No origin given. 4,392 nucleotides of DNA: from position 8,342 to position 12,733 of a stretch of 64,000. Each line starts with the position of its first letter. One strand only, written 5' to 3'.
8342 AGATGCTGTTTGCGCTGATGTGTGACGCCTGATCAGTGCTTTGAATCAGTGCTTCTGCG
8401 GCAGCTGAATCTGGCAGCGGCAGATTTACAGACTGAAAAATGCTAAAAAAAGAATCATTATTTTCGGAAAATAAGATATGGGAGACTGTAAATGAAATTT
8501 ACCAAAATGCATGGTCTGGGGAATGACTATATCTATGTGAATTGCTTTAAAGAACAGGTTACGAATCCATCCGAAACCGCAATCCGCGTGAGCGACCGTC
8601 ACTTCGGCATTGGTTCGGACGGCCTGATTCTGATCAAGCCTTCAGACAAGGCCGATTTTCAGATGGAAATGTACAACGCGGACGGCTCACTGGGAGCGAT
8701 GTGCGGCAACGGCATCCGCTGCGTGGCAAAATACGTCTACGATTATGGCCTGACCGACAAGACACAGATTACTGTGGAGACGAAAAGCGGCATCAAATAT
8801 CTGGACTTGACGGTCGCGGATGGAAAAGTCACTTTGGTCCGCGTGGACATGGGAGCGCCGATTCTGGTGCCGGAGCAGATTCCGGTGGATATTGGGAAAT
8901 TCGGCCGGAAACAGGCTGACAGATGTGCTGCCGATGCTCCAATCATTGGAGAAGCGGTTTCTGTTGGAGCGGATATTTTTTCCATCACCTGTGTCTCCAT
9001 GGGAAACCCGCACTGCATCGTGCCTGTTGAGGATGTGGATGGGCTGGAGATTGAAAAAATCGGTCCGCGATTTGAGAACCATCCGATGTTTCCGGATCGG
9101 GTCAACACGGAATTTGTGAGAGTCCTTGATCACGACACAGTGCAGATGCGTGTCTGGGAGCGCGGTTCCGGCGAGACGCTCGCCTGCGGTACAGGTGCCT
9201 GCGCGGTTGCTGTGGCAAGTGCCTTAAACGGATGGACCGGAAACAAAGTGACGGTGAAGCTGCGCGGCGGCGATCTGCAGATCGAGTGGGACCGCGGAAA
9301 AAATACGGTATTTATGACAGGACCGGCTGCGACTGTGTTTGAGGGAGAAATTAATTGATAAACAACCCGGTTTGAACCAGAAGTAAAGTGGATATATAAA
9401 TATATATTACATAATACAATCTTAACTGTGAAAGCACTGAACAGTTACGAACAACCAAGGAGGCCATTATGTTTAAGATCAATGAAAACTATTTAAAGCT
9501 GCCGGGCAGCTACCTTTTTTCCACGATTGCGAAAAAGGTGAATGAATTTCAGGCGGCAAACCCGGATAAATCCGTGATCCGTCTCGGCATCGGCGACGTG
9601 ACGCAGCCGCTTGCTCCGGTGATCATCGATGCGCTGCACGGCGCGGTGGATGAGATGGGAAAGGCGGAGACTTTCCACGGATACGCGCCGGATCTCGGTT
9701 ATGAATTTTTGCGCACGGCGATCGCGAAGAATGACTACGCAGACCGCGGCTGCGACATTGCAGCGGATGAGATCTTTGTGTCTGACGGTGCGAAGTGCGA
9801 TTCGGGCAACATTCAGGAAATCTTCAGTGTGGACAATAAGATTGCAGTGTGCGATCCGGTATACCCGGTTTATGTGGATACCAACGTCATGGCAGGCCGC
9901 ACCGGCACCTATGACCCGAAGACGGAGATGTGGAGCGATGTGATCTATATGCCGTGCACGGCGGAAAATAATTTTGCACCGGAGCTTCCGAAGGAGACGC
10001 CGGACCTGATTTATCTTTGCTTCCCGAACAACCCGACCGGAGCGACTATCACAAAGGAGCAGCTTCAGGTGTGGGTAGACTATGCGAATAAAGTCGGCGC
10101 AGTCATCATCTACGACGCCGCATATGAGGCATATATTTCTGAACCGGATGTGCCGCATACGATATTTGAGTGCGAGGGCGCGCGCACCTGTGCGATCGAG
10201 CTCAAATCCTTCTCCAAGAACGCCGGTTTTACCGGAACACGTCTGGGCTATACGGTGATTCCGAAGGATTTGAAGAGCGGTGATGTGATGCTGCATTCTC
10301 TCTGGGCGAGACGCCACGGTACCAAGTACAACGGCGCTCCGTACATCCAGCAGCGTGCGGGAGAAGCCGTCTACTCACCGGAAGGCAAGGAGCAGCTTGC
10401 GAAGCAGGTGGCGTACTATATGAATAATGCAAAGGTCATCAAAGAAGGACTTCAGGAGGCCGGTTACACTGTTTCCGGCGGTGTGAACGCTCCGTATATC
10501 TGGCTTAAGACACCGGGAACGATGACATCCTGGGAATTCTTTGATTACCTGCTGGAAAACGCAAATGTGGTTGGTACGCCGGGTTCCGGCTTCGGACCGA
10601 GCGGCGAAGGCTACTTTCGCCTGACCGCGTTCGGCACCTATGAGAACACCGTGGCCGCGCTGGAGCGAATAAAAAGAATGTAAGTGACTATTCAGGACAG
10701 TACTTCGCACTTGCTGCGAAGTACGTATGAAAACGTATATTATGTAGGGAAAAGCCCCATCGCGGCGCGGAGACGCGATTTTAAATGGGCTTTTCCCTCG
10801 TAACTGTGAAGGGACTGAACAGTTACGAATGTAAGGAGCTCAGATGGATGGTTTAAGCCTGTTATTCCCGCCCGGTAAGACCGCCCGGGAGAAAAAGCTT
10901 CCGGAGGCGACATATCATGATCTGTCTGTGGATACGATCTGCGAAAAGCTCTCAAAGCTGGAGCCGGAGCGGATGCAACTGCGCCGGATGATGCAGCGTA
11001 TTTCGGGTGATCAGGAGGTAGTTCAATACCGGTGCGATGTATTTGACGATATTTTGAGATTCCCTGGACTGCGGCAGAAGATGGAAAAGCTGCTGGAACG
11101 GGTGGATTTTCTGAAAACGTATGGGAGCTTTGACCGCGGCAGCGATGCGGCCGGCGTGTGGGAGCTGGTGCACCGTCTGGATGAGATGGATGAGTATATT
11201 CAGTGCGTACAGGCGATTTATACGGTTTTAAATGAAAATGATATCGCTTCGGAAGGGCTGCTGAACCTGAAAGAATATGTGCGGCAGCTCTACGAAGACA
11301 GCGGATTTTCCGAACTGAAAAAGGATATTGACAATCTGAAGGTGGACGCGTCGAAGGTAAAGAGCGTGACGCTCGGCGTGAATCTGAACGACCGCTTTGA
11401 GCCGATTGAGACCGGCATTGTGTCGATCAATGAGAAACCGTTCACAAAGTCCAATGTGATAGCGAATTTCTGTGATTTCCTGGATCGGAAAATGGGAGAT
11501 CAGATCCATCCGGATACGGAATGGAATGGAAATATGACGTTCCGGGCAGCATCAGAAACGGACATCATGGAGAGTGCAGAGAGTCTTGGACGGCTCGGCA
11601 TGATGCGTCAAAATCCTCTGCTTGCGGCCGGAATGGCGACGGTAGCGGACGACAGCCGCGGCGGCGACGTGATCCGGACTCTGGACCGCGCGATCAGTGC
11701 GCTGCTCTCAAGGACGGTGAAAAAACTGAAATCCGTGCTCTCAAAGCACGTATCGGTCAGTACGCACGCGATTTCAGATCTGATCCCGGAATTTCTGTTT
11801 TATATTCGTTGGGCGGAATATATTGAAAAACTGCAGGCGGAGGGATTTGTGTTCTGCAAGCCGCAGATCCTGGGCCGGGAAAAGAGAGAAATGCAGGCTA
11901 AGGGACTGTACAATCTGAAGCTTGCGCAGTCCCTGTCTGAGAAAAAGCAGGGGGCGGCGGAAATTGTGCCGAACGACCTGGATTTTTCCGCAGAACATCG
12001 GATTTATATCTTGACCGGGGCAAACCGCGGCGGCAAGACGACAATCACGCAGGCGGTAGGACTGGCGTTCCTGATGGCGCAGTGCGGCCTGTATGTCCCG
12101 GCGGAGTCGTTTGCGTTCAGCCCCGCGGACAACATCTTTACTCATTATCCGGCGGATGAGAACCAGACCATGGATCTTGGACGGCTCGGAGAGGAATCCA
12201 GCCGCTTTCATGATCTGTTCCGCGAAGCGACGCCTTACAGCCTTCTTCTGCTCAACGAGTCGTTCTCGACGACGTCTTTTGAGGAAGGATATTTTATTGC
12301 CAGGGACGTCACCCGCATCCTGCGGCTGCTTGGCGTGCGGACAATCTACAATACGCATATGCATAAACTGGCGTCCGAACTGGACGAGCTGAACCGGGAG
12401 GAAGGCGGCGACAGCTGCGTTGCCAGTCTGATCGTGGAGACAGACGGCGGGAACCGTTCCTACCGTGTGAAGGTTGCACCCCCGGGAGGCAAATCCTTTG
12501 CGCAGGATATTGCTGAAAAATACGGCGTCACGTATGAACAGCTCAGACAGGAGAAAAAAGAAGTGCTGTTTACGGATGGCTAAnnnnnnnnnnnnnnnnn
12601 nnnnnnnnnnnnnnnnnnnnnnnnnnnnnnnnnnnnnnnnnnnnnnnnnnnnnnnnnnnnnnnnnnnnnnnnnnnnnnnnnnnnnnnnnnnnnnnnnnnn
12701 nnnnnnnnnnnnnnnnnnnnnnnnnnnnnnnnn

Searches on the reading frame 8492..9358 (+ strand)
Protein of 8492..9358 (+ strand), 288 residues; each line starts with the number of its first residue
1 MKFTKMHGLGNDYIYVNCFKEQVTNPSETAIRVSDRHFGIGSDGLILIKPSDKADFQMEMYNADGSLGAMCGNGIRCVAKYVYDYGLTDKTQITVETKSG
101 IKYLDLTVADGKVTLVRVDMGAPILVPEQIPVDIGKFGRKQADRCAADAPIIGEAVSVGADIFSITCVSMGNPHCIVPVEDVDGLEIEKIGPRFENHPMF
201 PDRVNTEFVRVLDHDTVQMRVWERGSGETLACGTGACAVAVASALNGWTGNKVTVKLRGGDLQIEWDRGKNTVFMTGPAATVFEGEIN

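Call 74: search_protein_families(library=pfam, proteins=[window:8492-9358:+], max_evalue=0.00001)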
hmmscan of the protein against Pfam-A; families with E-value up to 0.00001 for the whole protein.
window:8492-9358:+ (288 aa): 1 family
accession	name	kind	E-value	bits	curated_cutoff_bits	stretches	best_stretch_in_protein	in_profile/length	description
PF01678.24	DAP_epimerase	-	7.8e-72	239.4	34.7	2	167-281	2-120/121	Diaminopimelate epimerase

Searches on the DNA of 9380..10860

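Call 18: search_rna_families(source=window, start=9380, end=10860, threshold=evalue, max_evalue=10)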
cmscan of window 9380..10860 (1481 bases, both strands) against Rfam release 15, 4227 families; matches with E-value up to 10: 5.
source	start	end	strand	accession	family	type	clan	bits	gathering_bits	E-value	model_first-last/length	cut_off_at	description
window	10212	10276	-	RF00324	snoMBII-202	Gene; snRNA; snoRNA; CD-box;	-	18.2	40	1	1-84/84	no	Small nucleolar RNA MBII-202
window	9722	9788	+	RF01516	v-snoRNA-1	Gene; snRNA; snoRNA; CD-box;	-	17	75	1.8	1-65/65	no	Human herpesvirus 1 small nucleolar RNA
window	10745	10825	+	RF02987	GA-cis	Gene; sRNA;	-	15.7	34.7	4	1-88/88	no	GA-cis RNA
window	10514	10588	+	RF00157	SNORD39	Gene; snRNA; snoRNA; CD-box;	CL00057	15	35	7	1-80/80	no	Small nucleolar RNA SNORD55/SNORD39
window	10331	10404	+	RF01794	sok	Gene; antitoxin;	-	14.3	59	2.4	1-157/157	no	sok antitoxin (CssrC)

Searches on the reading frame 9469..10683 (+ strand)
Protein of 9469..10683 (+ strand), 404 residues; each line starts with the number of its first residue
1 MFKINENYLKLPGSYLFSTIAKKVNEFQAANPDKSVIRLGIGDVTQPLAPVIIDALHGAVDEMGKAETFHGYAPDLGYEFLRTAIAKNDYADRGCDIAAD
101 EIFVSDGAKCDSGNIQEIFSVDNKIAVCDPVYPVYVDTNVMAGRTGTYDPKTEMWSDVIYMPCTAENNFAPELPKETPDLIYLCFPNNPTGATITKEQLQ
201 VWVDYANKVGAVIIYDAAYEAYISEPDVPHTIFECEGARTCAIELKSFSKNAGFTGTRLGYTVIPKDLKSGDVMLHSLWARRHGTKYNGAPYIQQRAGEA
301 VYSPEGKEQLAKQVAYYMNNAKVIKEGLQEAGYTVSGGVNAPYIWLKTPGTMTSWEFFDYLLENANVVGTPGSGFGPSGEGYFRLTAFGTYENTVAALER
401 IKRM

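Call 12: find_encoding_contigs(protein=window:9469-10683:+, flank=10000, max_places=6)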
Protein window:9469-10683:+ (404 aa): 1 contig read that carries it; 1 place shown.
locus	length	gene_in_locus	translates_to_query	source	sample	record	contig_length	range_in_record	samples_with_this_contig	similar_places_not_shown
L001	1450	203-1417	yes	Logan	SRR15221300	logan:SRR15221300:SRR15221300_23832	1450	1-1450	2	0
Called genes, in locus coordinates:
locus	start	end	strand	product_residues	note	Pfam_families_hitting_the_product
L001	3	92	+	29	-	?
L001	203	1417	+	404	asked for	PF00155:Aminotran_1_2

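Call 74: search_protein_families(library=pfam, proteins=[window:9469-10683:+], max_evalue=0.00001)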
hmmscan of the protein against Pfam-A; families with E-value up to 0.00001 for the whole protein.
window:9469-10683:+ (404 aa): 1 family
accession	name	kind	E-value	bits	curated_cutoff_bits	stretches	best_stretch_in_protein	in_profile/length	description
PF00155.27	Aminotran_1_2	-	1.2e-30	107.4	19.7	1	35-401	2-361/361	Aminotransferase class I and II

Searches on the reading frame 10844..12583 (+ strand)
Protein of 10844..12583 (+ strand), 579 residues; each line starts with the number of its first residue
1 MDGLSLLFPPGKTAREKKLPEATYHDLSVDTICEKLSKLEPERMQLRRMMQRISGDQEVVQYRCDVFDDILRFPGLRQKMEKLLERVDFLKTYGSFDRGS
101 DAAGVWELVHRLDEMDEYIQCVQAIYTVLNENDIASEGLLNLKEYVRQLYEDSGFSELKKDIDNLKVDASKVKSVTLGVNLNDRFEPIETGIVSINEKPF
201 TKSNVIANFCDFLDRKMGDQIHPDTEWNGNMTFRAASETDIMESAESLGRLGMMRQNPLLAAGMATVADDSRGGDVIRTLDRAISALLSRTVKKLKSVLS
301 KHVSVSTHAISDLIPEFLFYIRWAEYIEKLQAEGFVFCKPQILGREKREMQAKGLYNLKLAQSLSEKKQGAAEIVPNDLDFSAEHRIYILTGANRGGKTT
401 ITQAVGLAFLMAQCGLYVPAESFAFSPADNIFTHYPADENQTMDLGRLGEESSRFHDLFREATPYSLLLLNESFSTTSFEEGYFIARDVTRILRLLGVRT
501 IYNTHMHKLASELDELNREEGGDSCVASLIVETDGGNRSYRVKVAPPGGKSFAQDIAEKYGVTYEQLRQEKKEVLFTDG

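Call 74: search_protein_families(library=pfam, proteins=[window:10844-12583:+], max_evalue=0.00001)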
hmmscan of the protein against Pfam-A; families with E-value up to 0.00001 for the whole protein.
window:10844-12583:+ (579 aa): 1 family
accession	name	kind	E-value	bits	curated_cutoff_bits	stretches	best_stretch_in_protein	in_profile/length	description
PF00488.27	MutS_V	-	2.9e-20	73.5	30.2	1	389-517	2-131/188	MutS domain V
